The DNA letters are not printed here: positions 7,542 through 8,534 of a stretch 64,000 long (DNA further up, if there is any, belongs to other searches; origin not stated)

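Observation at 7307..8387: Plus-strand 3-gene operon inside the DISARM locus: two tandem paralogous, extremely acidic ~65-aa proteins plus a 231-aa His-rich protein, all translationally coupled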

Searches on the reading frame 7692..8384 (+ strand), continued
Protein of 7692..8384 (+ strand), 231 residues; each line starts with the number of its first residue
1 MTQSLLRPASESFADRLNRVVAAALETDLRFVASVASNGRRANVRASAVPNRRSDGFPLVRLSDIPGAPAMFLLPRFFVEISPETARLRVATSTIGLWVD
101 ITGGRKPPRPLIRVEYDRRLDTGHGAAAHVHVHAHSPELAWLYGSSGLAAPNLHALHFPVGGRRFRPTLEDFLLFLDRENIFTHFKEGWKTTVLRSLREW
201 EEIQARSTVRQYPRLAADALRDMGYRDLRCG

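Call 45: find_encoding_contigs(protein=P0053, flank=10000, max_places=3)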
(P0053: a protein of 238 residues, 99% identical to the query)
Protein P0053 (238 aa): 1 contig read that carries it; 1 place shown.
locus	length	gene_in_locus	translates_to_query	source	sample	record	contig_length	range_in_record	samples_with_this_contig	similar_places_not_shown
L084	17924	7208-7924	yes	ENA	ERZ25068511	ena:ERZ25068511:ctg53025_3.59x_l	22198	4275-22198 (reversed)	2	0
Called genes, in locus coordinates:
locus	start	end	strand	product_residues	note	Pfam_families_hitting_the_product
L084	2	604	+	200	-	?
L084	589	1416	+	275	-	PF00005:ABC_tran, PF13304:AAA_21 (faint)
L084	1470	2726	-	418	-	PF00067:p450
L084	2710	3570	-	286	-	PF04909:Amidohydro_2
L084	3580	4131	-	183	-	-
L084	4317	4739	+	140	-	PF00903:Glyoxalase, PF13669:Glyoxalase_4 (weak)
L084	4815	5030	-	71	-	-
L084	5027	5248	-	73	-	-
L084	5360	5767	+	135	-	-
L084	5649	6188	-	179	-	PF01844:HNH (weak)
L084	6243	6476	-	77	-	-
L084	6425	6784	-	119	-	-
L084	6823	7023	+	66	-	-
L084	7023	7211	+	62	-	-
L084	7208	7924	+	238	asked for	-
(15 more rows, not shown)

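Call 46: find_encoding_contigs(protein=P0002, flank=10000, max_places=3)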
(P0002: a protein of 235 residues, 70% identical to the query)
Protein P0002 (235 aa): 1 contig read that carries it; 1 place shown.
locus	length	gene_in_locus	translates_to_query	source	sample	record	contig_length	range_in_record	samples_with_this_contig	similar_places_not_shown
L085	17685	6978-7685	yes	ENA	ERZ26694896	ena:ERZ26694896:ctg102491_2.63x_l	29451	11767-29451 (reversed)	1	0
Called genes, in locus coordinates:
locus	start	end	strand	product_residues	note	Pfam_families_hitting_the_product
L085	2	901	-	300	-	?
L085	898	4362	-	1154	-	PF00271:Helicase_C (weak)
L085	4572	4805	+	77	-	-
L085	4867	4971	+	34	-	-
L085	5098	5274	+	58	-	-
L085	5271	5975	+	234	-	-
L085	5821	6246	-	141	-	-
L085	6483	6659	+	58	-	-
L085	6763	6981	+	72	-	-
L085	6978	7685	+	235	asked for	-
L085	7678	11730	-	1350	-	PF02384:N6_Mtase (weak), PF07669:Eco57I, PF20473:MmeI_Mtase (weak), PF20466:MmeI_TRD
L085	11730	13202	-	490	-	PF00271:Helicase_C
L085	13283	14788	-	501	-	PF00176:SNF2-rel_dom, PF00270:DEAD (weak), PF04851:ResIII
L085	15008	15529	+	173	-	-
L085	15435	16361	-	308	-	PF03069:FmdA_AmdA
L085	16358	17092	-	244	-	PF00005:ABC_tran, PF08402:TOBE_2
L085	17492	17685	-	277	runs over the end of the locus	PF00528:BPD_transp_1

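Call 49: search_protein_families(library=pfam, alignment_id=A2, max_evalue=1)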
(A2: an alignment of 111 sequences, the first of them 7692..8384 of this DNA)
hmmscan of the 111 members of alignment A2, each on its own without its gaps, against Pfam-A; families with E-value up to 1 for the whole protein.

A. member 1, window:7692-8384:+ (231 aa): 0 families

B. families by the number of members that match (of 111 scanned): 42 families (the first 25 are shown)
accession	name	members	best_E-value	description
PF23363.1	DUF7089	2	0.082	Family of unknown function (DUF7089)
PF10394.15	Hat1_N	1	0.0013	Histone acetyl transferase HAT1 N-terminus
PF09102.15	Exotox-A_target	1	0.011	Exotoxin A, targeting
PF18944.7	DUF5691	1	0.013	Family of unknown function (DUF5691)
PF15009.12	STING_LBD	1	0.016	STING ligand-binding domain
PF17243.7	POTRA_TamA_1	1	0.023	POTRA domain TamA domain 1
PF11836.14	Phage_TAC_11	1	0.027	Phage tail tube protein, GTA-gp10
PF02375.23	JmjN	1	0.028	jmjN domain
PF23094.2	MBTPS1_3rd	1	0.032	MBTPS1, third Ig-like domain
PF24814.1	WD40_Prp19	1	0.032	Prp19 WD40 domain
PF11796.13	DUF3323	1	0.035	Protein of unknown function N-terminus (DUF3323)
PF24201.1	DUF7426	1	0.04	Domain of unknown function (DUF7426)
PF25260.1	DUF7861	1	0.061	Family of unknown function (DUF7861)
PF20829.2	Acr30-35_AcrF1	1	0.071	Anti-CRISPR protein Acr30-35/AcrF1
PF25116.1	CBM87_Agd3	1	0.071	Agd3 CBM87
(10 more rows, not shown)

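Call 51: find_encoding_contigs(protein=P0005, flank=8000, max_places=4)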
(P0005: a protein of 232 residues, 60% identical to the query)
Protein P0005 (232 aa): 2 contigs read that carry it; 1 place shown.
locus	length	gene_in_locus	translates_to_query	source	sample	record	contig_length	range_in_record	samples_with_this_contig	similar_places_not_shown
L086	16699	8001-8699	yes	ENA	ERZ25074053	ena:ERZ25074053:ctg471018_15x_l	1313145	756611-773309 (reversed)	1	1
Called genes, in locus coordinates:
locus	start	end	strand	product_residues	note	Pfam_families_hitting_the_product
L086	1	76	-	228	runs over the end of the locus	PF00355:Rieske, PF19112:VanA_C (weak)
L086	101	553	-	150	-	PF04266:ASCH (weak)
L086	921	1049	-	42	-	-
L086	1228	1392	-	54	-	-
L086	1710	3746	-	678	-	-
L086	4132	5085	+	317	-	PF01420:Methylase_S (weak)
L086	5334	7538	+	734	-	PF04313:HSDR_N, PF04851:ResIII, PF18766:SWI2_SNF2, PF22679:T1R_D3-like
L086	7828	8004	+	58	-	-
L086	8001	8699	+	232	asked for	-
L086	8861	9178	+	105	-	-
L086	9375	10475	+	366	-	-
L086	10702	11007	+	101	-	PF13560:HTH_31, PF01381:HTH_3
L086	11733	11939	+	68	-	-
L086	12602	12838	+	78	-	-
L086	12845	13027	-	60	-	-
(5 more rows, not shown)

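Call 70: search_protein_families(library=pfam, alignment_id=A5, max_evalue=0.0001)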
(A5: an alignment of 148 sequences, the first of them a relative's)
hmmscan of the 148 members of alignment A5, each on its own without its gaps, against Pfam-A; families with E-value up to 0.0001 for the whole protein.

A. member 1, L008:7021-8397:+ (459 aa): 2 families
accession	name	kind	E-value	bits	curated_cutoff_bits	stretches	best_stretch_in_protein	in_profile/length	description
PF01979.26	Amidohydro_1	-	5.6e-44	151.2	25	1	67-445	2-345/345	Amidohydrolase family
PF07969.17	Amidohydro_3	-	3.3e-06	27.3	29.7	0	221-445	267-471/472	Amidohydrolase family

B. families by the number of members that match (of 148 scanned): 165 families (the first 25 are shown)
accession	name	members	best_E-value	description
PF04851.21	ResIII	4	1.5e-18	Type III restriction enzyme, res subunit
PF01425.27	Amidase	3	9.4e-156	Amidase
PF07690.21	MFS_1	3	3e-50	Major Facilitator Superfamily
PF00271.37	Helicase_C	3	7e-27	Helicase conserved C-terminal domain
PF00561.26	Abhydrolase_1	3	1.1e-26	alpha/beta hydrolase fold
PF00270.35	DEAD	3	2.4e-23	DEAD/DEAH box helicase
PF02720.22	DUF222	3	3.2e-23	Domain of unknown function (DUF222)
PF13749.12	HATPase_c_4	3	1e-17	Putative ATP-dependent DNA helicase recG C-terminal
PF12697.13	Abhydrolase_6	3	3.2e-17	Alpha/beta hydrolase family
PF01844.29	HNH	3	5.5e-13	HNH endonuclease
PF12146.15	Hydrolase_4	3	1.4e-12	Serine aminopeptidase, S33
PF04326.19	SLFN_AlbA_2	3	3.4e-12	Schlafen, AlbA_2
PF12802.13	MarR_2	3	1.7e-08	MarR family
PF02384.22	N6_Mtase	2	6.9e-60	N-6 DNA Methylase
PF03060.21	NMO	2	8.6e-54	Nitronate monooxygenase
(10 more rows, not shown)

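Call 75: search_protein_families(library=padloc, alignment_id=A2, max_evalue=0.01)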
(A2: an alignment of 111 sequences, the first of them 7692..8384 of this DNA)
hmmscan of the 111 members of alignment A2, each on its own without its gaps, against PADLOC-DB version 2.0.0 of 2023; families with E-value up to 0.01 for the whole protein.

A. member 1, window:7692-8384:+ (231 aa): 0 families

B. families by the number of members that match (of 111 scanned): 1 family
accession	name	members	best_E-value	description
PDLC00548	JetB2|JetB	1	0.0082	DUF2398 domain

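Call 76: search_protein_families(library=ncbifam, alignment_id=A2, max_evalue=0.01)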
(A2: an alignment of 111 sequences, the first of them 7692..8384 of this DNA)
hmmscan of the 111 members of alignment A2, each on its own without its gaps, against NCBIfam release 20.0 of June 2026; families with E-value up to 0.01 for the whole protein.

A. member 1, window:7692-8384:+ (231 aa): 0 families

B. families by the number of members that match (of 111 scanned): 0 families

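Call 79: list_cluster_members(proteins=[P0199, P0226, P0235, P0246, P0258, P0277, P0290, P0304, P0311, P0227])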
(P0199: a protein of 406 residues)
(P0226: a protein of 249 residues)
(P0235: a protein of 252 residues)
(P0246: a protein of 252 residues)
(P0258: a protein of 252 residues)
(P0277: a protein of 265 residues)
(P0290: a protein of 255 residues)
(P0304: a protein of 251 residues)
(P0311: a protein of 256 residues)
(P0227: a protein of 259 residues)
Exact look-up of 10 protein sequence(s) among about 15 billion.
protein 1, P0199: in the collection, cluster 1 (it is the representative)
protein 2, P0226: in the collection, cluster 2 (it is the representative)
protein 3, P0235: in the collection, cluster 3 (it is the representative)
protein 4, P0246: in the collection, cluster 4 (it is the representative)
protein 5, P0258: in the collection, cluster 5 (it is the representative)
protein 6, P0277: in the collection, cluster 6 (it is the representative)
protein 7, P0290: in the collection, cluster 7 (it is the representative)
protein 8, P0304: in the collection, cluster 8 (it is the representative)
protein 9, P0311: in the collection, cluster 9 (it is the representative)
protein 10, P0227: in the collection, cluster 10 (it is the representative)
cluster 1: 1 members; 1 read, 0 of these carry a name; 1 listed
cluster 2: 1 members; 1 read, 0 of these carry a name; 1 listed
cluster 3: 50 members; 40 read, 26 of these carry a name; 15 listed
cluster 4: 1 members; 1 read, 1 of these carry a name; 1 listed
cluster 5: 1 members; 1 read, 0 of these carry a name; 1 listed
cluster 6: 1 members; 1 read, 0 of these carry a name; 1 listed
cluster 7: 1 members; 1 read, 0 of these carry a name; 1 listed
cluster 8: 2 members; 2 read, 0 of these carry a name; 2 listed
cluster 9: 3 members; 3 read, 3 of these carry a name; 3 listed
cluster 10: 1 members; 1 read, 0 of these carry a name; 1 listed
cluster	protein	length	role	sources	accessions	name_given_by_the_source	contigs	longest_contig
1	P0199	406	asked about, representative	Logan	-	-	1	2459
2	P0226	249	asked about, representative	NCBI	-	-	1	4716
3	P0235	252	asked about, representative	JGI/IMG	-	hypothetical protein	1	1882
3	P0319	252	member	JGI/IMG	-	hypothetical protein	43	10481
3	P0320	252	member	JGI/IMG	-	hypothetical protein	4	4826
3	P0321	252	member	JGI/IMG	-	hypothetical protein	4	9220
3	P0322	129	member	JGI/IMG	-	hypothetical protein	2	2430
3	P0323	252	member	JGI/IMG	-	hypothetical protein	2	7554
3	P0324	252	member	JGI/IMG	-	hypothetical protein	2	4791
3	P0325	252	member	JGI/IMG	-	hypothetical protein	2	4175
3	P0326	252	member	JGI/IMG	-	hypothetical protein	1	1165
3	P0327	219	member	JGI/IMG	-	hypothetical protein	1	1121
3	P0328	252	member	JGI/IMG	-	hypothetical protein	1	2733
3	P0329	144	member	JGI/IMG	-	hypothetical protein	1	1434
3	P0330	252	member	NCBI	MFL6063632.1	MAG: hypothetical protein ACJ72G_03065 [Friedmanniella sp.]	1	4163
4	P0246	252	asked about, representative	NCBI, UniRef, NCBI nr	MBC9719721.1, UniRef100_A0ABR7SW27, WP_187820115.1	hypothetical protein H9Y04_45435 [Streptomyces sp. TRM66268-LWL] | Uncharacterized protein n=1 Tax=Streptomyces polyasparticus TaxID=2767826 ... | hypothetical protein [Streptomyces polyasparticus]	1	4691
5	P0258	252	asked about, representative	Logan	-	-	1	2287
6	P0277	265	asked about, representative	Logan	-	-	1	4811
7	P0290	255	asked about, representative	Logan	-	-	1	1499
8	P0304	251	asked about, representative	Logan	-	-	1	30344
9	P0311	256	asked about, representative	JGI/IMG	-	hypothetical protein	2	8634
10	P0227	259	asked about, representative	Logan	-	-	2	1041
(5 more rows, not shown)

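Call 81: search_dna_similar(query=window:7692-8384:+, collection=phages, mode=protein, max_evalue=0.001)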
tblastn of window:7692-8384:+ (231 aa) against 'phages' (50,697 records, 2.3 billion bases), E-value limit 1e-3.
Records with a match: 2; places in all: 2; records where one place covers at least 80% of the query: 0.
Best place of each record, by identity: <60% 2.
By first word of the organism name: Mycobacterium 2.
By host as written in the record: Mycobacterium abscessus GD102 1; Mycobacterium abscessus GD54 1.
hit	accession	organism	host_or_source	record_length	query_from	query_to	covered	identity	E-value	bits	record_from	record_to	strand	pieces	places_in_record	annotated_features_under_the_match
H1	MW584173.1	Mycobacterium phage prophi102-2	Mycobacterium abscessus GD102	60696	110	225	50%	35.9%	1e-10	66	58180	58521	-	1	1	77: hypothetical protein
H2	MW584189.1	Mycobacterium phage prophiGD54-1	Mycobacterium abscessus GD54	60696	110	225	50%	35.9%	1e-10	66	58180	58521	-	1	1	77: hypothetical protein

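Call 82: search_dna_similar(query=window:7692-8384:+, collection=plasmids, mode=protein, max_evalue=0.001)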
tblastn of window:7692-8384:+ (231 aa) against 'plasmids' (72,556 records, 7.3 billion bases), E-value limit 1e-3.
Records with a match: 3; places in all: 3; records where one place covers at least 80% of the query: 2.
Best place of each record, by identity: <60% 3.
By first word of the organism name: Rhodococcus 2; Streptomyces 1.
By predicted mobility (MOB-suite, as given by PLSDB): non-mobilizable 3.
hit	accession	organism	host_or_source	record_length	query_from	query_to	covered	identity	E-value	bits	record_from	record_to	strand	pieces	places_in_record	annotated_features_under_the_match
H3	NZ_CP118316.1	Rhodococcus sp. DK180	pure culture,crude oil-contaminated soil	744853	6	225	95%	31.8%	5e-7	57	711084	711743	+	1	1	hypothetical protein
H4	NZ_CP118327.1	Rhodococcus sp. DK17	pure culture,crude oil-contaminated soil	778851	6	225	95%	31.8%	5e-7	57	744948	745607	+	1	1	hypothetical protein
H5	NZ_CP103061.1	Streptomyces albus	Sigle cell,Mouldy hay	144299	151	225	32%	48.0%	3e-12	72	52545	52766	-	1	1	hypothetical protein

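Call 83: get_annotated_region(hit=H1, flank=3500)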
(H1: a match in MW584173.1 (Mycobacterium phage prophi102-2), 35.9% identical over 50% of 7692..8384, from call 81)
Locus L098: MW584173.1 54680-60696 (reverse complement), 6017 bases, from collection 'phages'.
description: Mycobacterium phage prophi102-2, complete genome.
organism: Mycobacterium phage prophi102-2 (NCBI taxid 2813210)
taxonomy: Viruses; Duplodnaviria; Heunggongvirae; Uroviricota; Caudoviricetes
host: Mycobacterium abscessus GD102; source: -; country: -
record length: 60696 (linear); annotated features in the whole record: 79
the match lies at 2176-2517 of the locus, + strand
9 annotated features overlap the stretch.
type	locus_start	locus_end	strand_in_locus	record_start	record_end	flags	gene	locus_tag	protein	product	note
CDS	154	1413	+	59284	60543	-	79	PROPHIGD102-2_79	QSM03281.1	tyrosine integrase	-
CDS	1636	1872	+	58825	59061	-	78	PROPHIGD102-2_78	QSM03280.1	hypothetical protein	-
CDS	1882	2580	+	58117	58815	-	77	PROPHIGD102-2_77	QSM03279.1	hypothetical protein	-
CDS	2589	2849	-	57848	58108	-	76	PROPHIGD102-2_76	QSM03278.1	hypothetical protein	-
CDS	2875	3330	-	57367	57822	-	75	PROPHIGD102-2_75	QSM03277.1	holin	-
CDS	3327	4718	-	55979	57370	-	74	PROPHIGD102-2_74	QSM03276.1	lysin A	-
CDS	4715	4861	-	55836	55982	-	73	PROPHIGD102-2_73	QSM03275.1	hypothetical protein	-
CDS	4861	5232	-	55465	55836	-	72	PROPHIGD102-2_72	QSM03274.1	hypothetical protein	-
CDS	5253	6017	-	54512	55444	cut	71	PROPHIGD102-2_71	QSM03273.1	minor tail protein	-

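Call 84: get_annotated_region(hit=H3, flank=4000)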
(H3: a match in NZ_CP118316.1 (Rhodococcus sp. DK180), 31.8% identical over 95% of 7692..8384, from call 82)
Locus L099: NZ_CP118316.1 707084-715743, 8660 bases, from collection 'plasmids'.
description: Rhodococcus sp. DK180 plasmid pDK3, complete sequence
organism: Rhodococcus sp. DK180 (NCBI taxid 3027224)
taxonomy: Bacteria; Actinomycetota; Actinomycetes; Mycobacteriales; Nocardiaceae; Rhodococcus; Rhodococcus sp. DK180
host: -; source: pure culture,crude oil-contaminated soil; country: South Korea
typing (MOB-suite, as given by PLSDB): non-mobilizable
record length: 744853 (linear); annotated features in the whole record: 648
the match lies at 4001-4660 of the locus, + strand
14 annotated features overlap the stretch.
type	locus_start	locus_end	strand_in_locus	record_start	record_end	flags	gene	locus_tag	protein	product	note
CDS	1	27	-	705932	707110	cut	-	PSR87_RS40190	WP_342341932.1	tyrosine-type recombinase/integrase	GO:0015074 - DNA integration [Evidence IEA]; GO:0006310 - DNA recombination [Evidence IEA]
CDS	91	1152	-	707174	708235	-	-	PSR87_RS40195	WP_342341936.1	site-specific integrase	GO:0015074 - DNA integration [Evidence IEA]; GO:0006310 - DNA recombination [Evidence IEA]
CDS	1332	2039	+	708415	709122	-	-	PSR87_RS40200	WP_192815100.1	transposase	-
CDS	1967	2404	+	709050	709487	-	-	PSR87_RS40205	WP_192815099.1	transposase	-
CDS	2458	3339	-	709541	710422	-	-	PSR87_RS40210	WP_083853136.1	methyltransferase dimerization domain-containing protein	-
CDS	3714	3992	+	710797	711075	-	-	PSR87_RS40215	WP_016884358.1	hypothetical protein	-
CDS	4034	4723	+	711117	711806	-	-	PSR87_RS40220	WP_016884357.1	hypothetical protein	-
CDS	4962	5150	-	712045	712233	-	-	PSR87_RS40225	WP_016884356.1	hypothetical protein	-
CDS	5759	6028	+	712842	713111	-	-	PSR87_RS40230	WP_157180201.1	hypothetical protein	-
CDS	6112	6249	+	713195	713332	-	-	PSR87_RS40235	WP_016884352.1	DUF6308 family protein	-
CDS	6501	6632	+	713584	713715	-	-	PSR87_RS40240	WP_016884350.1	hypothetical protein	-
CDS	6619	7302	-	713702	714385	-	-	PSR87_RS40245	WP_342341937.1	Clp protease N-terminal domain-containing protein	-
CDS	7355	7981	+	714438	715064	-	-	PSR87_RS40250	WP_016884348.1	TetR/AcrR family transcriptional regulator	-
CDS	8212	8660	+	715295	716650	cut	-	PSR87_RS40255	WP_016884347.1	MFS transporter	GO:0055085 - transmembrane transport [Evidence IEA]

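Call 90: find_related_loci(query=A2, collection=viral_contigs, flank=5000)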
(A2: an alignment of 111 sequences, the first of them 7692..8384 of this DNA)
Query A2 (231 aa) in viral_contigs; peptide patterns used: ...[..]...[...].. (x = any residue, [..] = any of these).
35 stretches matched a pattern; 18 encode a relative of the query (tblastn E <= 1e-3); 18 distinct loci.
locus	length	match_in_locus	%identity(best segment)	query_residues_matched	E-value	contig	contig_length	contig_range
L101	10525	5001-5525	34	43-225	6e-20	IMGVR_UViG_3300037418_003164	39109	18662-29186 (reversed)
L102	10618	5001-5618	30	13-224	6e-20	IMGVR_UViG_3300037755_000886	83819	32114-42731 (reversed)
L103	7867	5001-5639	33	6-225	2e-18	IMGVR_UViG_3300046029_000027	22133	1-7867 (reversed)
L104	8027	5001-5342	35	109-224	2e-17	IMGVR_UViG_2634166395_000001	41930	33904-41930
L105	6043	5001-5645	29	1-223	4e-17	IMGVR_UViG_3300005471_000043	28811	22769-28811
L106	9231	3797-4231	32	77-227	2e-15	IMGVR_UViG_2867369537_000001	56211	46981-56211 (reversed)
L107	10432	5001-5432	33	68-222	1e-14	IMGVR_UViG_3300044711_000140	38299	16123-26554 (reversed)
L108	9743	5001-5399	33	97-225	6e-14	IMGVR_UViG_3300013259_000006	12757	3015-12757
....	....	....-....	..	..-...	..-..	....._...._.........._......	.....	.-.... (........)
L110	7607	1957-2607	28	13-224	4e-13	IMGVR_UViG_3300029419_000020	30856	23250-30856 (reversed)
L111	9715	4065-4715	27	13-224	4e-13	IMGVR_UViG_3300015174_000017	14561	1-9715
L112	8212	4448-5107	27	13-227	1e-12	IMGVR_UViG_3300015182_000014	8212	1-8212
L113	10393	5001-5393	31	77-213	1e-11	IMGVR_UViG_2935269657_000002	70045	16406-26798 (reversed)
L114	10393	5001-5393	30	77-213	2e-11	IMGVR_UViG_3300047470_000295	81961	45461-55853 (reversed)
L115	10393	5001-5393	31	77-213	3e-11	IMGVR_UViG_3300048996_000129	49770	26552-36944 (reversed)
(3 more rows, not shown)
